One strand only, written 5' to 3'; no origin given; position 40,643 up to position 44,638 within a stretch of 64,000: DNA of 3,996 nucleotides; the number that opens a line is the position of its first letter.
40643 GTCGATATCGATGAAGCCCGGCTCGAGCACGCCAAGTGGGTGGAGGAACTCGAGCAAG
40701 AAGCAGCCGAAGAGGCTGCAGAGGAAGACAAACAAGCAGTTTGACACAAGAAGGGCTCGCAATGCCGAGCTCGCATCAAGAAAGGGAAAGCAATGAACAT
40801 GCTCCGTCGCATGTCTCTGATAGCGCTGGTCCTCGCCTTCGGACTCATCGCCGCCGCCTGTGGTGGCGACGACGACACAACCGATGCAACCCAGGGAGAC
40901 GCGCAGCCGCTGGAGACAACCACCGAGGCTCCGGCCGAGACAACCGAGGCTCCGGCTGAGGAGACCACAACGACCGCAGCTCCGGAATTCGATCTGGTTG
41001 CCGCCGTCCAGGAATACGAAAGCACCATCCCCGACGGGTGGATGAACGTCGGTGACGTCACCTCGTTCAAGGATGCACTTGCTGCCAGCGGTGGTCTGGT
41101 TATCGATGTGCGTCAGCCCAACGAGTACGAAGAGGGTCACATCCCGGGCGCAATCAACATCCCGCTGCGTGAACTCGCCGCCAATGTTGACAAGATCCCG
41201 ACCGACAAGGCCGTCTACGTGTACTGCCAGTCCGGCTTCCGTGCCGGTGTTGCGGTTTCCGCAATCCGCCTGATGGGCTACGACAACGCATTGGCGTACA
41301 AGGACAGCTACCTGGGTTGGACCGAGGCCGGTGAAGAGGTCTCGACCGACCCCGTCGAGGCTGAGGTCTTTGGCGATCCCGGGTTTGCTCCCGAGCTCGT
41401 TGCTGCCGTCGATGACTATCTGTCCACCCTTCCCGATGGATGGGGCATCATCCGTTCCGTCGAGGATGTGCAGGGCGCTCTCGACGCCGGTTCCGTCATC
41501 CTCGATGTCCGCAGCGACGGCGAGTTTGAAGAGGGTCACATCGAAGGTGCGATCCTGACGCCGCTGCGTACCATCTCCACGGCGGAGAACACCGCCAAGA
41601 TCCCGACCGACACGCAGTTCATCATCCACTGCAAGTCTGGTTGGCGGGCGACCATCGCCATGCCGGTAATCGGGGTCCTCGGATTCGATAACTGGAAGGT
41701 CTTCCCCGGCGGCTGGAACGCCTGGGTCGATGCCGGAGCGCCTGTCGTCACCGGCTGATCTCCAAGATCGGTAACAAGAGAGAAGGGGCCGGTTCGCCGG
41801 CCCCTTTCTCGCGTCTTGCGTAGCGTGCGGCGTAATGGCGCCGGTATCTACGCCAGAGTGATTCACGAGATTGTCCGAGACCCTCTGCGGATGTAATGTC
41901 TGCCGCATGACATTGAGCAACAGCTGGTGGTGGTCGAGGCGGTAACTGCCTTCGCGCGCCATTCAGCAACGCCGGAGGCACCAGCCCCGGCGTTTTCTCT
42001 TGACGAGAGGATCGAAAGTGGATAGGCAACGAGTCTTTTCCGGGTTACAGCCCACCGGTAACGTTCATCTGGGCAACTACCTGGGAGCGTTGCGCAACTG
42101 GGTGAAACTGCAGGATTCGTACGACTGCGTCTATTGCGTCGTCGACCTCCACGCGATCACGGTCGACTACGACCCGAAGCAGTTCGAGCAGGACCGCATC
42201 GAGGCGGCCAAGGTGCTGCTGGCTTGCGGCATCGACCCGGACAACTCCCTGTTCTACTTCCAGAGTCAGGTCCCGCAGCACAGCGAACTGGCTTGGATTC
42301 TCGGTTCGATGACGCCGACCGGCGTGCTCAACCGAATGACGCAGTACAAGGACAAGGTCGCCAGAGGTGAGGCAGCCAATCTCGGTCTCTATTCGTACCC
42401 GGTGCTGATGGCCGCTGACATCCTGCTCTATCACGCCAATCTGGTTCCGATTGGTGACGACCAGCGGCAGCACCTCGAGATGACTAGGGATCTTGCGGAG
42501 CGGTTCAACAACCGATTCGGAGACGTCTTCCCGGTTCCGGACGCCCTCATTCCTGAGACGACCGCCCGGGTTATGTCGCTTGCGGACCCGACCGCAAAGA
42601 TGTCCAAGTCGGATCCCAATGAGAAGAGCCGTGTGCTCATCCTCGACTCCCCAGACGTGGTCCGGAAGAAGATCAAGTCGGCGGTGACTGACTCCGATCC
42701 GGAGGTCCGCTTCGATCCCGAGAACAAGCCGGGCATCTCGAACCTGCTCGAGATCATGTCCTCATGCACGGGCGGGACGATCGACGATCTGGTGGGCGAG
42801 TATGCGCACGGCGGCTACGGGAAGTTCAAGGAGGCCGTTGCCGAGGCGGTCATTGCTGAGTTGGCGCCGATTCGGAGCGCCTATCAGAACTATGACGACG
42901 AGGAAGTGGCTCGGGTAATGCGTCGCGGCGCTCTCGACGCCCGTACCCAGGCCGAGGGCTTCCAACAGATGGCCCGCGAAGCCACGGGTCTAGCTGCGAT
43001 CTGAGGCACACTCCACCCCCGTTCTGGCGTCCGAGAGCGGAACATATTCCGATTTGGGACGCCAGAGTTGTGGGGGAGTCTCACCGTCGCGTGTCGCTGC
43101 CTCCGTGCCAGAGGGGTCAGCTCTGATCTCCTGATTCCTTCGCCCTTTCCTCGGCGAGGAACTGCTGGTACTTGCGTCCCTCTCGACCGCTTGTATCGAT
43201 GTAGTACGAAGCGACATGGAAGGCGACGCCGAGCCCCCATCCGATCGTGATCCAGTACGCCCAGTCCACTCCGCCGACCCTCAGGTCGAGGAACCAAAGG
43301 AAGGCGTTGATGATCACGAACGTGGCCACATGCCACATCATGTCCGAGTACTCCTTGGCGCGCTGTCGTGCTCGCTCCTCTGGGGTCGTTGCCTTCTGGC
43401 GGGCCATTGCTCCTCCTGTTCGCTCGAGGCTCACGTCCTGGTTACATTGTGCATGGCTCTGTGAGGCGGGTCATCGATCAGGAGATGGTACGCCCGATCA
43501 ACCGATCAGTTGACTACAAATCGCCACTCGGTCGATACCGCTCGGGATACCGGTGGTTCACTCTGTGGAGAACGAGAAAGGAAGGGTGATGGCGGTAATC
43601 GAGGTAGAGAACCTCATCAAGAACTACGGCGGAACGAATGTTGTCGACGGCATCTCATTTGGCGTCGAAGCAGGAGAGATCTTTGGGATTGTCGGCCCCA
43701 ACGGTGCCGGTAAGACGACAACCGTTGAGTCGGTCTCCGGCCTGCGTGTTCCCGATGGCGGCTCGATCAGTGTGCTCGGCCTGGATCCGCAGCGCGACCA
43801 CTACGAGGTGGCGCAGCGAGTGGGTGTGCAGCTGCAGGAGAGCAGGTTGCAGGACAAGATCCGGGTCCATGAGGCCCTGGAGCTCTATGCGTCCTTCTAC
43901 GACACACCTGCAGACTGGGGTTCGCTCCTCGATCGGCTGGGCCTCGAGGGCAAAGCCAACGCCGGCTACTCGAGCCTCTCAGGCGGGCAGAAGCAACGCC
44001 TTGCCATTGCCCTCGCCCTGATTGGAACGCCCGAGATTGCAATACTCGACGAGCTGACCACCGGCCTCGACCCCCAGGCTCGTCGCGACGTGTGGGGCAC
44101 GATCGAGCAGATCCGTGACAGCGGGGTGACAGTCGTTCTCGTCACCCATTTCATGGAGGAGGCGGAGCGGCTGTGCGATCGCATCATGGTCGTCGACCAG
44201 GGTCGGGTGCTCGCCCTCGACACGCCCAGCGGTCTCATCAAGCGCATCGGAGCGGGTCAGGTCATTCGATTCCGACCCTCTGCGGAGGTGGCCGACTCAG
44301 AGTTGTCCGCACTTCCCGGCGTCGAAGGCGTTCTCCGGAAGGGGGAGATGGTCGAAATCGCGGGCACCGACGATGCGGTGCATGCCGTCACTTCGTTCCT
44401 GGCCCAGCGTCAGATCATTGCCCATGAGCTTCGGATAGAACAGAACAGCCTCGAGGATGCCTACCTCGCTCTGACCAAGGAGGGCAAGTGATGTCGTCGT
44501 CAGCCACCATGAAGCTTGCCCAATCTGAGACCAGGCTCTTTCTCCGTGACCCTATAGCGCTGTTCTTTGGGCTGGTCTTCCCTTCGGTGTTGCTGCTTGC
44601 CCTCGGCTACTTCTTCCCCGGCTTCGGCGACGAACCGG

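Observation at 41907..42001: Tryptophan-codon leader peptide (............) and attenuator upstream of trpS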

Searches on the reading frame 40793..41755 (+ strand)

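Call 7: search_protein_families(library=pfam, proteins=[window:40793-41755:+])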
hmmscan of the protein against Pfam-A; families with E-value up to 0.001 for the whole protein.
window:40793-41755:+ (321 aa): 1 family
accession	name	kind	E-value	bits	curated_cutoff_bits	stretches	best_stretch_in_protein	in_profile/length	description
PF00581.25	Rhodanese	-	1.5e-37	128.6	22.2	2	90-178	3-101/102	Rhodanese-like domain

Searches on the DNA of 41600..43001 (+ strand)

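Call 5: search_rna_families(source=window, start=41600, end=42200, threshold=evalue, max_evalue=10, show_alignments=3)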
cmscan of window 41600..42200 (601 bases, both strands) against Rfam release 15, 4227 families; matches with E-value up to 10: 9.
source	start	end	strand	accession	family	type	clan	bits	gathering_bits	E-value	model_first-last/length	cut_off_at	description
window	41706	41811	+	RF00166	PrrB_RsmZ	Gene; sRNA;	CL00106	20.5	44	0.015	1-133/133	no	PrrB/RsmZ RNA family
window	41783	41856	-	RF02949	Cupriavidus-1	Gene; sRNA;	-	20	45.5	1.6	1-78/78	no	Cupriavidus-1 RNA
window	41880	41930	+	RF01300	snoU49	Gene; snRNA; snoRNA; CD-box;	CL00062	18.4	35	0.61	1-65/65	no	Small nucleolar RNA U49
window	41769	41820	-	RF03485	mir-4000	Gene; miRNA;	-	18.1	58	0.78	1-54/54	no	mir-4000 microRNA precursor family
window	41958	42009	-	RF02067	STnc310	Gene; sRNA;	-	16.6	40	2.2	1-61/61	no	Salmonella enterica sRNA STnc310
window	41772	41817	-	RF00649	mir-128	Gene; miRNA;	-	15.2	49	1.3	1-83/83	no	mir-128 microRNA precursor family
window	41774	41817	+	RF02066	STnc320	Gene; sRNA;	-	15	50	5.2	13-55/55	no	Salmonella enterica sRNA STnc320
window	41778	41812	+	RF03778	mir-483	Gene; miRNA;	-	14.5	60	9.1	1-75/75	no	mir-483 microRNA precursor family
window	41763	41854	+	RF02880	MH_s15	Gene; sRNA;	-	12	123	1.4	1-277/277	no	Mesorhizobail RNA 15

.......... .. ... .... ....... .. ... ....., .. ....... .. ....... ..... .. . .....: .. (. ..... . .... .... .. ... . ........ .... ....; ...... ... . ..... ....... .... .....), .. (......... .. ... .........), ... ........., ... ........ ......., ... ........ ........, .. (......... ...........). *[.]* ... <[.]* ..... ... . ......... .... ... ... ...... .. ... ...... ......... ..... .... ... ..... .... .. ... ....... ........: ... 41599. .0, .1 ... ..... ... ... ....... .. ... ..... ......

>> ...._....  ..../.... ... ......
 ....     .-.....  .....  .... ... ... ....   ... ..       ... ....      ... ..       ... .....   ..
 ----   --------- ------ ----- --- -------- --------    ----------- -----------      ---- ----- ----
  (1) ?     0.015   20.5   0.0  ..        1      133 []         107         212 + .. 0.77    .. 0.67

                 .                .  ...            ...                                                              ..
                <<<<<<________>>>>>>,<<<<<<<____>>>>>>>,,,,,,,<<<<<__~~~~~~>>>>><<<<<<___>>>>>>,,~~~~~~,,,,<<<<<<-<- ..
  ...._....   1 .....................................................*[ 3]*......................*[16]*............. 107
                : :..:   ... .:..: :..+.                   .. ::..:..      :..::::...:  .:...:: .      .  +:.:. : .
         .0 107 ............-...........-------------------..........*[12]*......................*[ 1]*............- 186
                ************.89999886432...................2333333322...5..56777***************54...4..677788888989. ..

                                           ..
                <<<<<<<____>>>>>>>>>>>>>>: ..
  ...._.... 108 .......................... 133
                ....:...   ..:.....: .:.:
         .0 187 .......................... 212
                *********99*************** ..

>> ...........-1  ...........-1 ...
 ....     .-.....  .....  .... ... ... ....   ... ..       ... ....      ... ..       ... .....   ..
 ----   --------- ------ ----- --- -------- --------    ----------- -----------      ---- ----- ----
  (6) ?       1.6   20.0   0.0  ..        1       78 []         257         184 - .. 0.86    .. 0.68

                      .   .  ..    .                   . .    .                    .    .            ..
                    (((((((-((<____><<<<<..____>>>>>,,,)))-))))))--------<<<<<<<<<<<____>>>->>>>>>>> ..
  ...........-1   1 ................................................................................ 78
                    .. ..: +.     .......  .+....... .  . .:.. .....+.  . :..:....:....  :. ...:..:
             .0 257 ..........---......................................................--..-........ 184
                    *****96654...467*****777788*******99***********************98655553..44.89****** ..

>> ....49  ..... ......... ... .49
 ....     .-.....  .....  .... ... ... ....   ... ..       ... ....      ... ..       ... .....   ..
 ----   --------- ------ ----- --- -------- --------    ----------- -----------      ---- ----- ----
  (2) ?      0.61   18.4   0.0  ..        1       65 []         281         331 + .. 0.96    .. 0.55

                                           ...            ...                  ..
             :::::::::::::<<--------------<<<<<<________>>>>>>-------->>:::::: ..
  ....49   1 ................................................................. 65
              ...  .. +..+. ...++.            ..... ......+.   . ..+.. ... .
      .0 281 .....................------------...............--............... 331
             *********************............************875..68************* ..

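Call 31: search_rna_families(sources=[L001, L002, L003, L004, L005, L006, L007, L008, L009, L084, L087, L089, L092, L011, L012, L016, L021, L039, L073, L025], threshold=gathering)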
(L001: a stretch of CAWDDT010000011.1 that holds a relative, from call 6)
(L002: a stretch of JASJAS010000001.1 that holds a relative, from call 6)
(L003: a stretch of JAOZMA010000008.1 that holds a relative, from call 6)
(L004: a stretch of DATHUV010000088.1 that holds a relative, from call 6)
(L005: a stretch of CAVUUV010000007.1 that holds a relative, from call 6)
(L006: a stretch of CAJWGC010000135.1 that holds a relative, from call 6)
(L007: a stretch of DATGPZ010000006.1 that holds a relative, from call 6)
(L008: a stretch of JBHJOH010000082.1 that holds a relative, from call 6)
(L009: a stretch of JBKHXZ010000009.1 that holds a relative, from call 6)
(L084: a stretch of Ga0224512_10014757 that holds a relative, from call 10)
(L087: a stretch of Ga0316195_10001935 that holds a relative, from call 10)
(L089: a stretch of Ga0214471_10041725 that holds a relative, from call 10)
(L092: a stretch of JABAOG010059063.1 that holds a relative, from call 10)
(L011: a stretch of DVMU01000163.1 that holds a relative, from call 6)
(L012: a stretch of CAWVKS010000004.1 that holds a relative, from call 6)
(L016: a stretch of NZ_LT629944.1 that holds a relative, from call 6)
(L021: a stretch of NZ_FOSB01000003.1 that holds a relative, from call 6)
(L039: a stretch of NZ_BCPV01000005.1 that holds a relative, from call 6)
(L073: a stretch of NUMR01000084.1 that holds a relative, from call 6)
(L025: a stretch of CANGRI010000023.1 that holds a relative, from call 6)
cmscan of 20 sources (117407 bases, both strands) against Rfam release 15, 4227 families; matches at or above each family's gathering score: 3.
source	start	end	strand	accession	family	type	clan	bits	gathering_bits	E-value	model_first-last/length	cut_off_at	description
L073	2701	2917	+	RF00230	T-box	Cis-reg; leader;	-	145.9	93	2.1e-32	1-219/219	no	T-box leader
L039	1701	1933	+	RF00230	T-box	Cis-reg; leader;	-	136.1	93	7e-30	1-219/219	no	T-box leader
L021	2740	2936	+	RF00230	T-box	Cis-reg; leader;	-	124.4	93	7.1e-27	1-219/219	no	T-box leader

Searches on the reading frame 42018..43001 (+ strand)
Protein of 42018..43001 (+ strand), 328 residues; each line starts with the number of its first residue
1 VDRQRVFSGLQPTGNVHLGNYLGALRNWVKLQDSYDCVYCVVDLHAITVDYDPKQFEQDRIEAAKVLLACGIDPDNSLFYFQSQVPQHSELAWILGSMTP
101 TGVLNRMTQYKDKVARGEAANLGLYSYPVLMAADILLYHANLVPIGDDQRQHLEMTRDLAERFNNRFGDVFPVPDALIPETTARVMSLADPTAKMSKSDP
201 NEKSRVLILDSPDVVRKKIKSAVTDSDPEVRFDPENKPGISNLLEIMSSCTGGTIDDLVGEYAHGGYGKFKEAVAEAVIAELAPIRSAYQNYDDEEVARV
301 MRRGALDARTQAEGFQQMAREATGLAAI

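Call 6: find_related_loci(query=window:42018-43001:+, collection=genome_contigs, flank=3000)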
Query window:42018-43001:+ (328 aa) in genome_contigs; peptide patterns used: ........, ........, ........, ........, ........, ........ (x = any residue, [..] = any of these).
600 stretches matched a pattern (row limit reached: there are more); 583 encode a relative of the query (tblastn E <= 1e-3); the best 80 are kept; 80 distinct loci.
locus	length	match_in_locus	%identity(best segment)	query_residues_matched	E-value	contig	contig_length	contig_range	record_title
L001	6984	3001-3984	88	1-328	0e+0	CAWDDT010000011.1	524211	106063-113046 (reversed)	MAG: uncultured bacterium isolate MFD05684.bin.2.275 genome assembly, contig: contig_66443, whole genome shotgun sequenc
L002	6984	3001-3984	88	1-328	0e+0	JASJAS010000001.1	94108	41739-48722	MAG: Acidimicrobiia bacterium isolate MO_035.B13 MO_035.c_6, whole genome shotgun sequence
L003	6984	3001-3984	71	3-328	5e-155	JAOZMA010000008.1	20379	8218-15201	MAG: Acidimicrobiia bacterium isolate GMC2.metabat2.12 GMC2_360_length_20379_cov_8.840533, whole genome shotgun sequence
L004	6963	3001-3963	70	5-325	7e-155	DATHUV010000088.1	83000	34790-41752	MAG TPA_asm: Acidimicrobiia bacterium isolate SMAG_U16116 k141_227049, whole genome shotgun sequence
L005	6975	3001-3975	64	2-327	4e-142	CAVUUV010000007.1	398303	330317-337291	MAG: uncultured Acidimicrobiia bacterium isolate MFD05684.bin.1.262 genome assembly, contig: contig_56556, whole genome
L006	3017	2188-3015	73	4-280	6e-148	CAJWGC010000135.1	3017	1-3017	MAG TPA_asm: uncultured Acidimicrobiia bacterium isolate ERR599156_bin.159_MetaBAT_v2.12.1_MAG genome assembly, contig:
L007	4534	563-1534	64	4-327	1e-140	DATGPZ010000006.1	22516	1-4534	MAG TPA_asm: Acidimicrobiia bacterium isolate SMAG_U10410 k141_4001794, whole genome shotgun sequence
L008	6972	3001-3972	60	2-326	5e-134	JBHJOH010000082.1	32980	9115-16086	MAG: Acidimicrobiia bacterium isolate al_S2C1326_1 S2Ck119_510237, whole genome shotgun sequence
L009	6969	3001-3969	60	3-326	5e-133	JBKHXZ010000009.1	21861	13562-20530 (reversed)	MAG: Acidimicrobiia bacterium isolate N_bin.31.orig k127_544720, whole genome shotgun sequence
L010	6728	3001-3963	57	4-325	8e-119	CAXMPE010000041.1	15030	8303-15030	MAG: uncultured Verrucomicrobiales bacterium isolate 07C-BC-St04_bin.4.orig genome assembly, contig: k141_1752889, whole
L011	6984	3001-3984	52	3-328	1e-114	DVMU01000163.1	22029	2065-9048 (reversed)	MAG TPA_asm: Candidatus Pullichristensenella excrementigallinarum isolate ChiHcec3-11533 ChiHcec3__C235364_L22029_SRR632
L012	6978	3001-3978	54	3-326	2e-114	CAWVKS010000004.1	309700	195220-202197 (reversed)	MAG: uncultured Firmicutes bacterium isolate metabat2_pooled_hifiasm.522 MAG genome assembly, contig: s2.ctg009487l, who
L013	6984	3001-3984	51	3-327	1e-111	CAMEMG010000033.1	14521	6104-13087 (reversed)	MAG: uncultured Clostridia bacterium isolate SRR11489792_bin.112_metaWRAP_v1.3_MAG genome assembly, contig: ERZ11466811.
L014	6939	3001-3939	54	3-313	3e-111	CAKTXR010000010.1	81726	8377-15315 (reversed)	MAG: uncultured Clostridia bacterium isolate REFINED_METABAT215_TOP10_CONTIGS_1500_ASSEMBLY_K77_MERGED__Hadza_PheChl_Fib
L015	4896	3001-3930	54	3-315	5e-110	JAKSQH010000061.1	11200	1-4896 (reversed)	MAG: Clostridia bacterium isolate Horse_feces224 MAG224_61, whole genome shotgun sequence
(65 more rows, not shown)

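Call 7: search_protein_families(library=pfam, proteins=[window:42018-43001:+])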
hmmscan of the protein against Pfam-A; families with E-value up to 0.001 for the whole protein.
window:42018-43001:+ (328 aa): 1 family
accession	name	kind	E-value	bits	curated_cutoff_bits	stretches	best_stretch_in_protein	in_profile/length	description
PF00579.31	tRNA-synt_1b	-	3.9e-81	273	21.1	1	4-282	6-291/292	tRNA synthetases class I (W and Y)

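Call 10: find_related_loci(query=window:42018-43001:+, collection=metagenome_contigs, flank=1500)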
Query window:42018-43001:+ (328 aa) in metagenome_contigs; peptide patterns used: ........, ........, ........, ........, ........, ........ (x = any residue, [..] = any of these).
600 stretches matched a pattern (row limit reached: there are more); 576 encode a relative of the query (tblastn E <= 1e-3); the best 80 are kept; 80 distinct loci.
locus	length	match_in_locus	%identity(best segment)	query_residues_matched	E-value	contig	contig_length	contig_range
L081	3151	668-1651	92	1-328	0e+0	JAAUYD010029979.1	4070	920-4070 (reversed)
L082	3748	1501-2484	90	1-328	0e+0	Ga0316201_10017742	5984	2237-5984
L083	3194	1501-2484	87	1-328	0e+0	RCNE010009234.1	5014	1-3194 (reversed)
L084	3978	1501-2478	78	1-327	0e+0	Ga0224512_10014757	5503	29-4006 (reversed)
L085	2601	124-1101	76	2-325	3e-176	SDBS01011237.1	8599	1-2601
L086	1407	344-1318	71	3-325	2e-175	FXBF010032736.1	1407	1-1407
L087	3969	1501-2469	70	3-325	1e-160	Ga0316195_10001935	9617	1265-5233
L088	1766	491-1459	69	3-325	7e-171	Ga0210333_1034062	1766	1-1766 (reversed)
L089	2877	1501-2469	72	3-325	2e-158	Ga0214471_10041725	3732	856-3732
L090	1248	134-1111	65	1-327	3e-163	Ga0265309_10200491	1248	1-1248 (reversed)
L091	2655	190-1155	62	3-325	2e-143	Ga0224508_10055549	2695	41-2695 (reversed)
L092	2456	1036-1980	59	2-327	9e-139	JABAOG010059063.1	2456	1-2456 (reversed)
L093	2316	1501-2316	68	4-275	3e-131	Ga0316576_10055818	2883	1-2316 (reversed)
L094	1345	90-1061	58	2-325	2e-137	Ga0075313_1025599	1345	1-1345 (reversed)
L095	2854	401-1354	55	3-320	1e-117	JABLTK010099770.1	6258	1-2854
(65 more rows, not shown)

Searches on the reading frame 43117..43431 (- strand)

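Call 7: search_protein_families(library=pfam, proteins=[window:43117-43431:-])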
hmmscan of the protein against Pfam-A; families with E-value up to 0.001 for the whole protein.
window:43117-43431:- (104 aa): 1 family
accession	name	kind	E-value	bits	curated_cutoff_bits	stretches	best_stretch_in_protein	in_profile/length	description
PF13239.11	2TM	-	1e-15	58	24.8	1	19-89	1-70/79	2TM domain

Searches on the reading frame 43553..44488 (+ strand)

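Call 7: search_protein_families(library=pfam, proteins=[window:43553-44488:+])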
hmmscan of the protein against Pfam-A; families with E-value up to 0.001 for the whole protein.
window:43553-44488:+ (312 aa): 3 families
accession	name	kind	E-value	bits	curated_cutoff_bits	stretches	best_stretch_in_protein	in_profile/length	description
PF00005.33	ABC_tran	-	2e-27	96.9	25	1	32-169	2-136/137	ABC transporter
PF13304.12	AAA_21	-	5.7e-11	43.5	27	1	129-199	225-298/304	AAA domain, putative AbiEii toxin, Type IV TA system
PF02463.25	SMC_N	-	2.8e-07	30.6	40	0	141-208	136-209/220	RecF/RecN/SMC N terminal domain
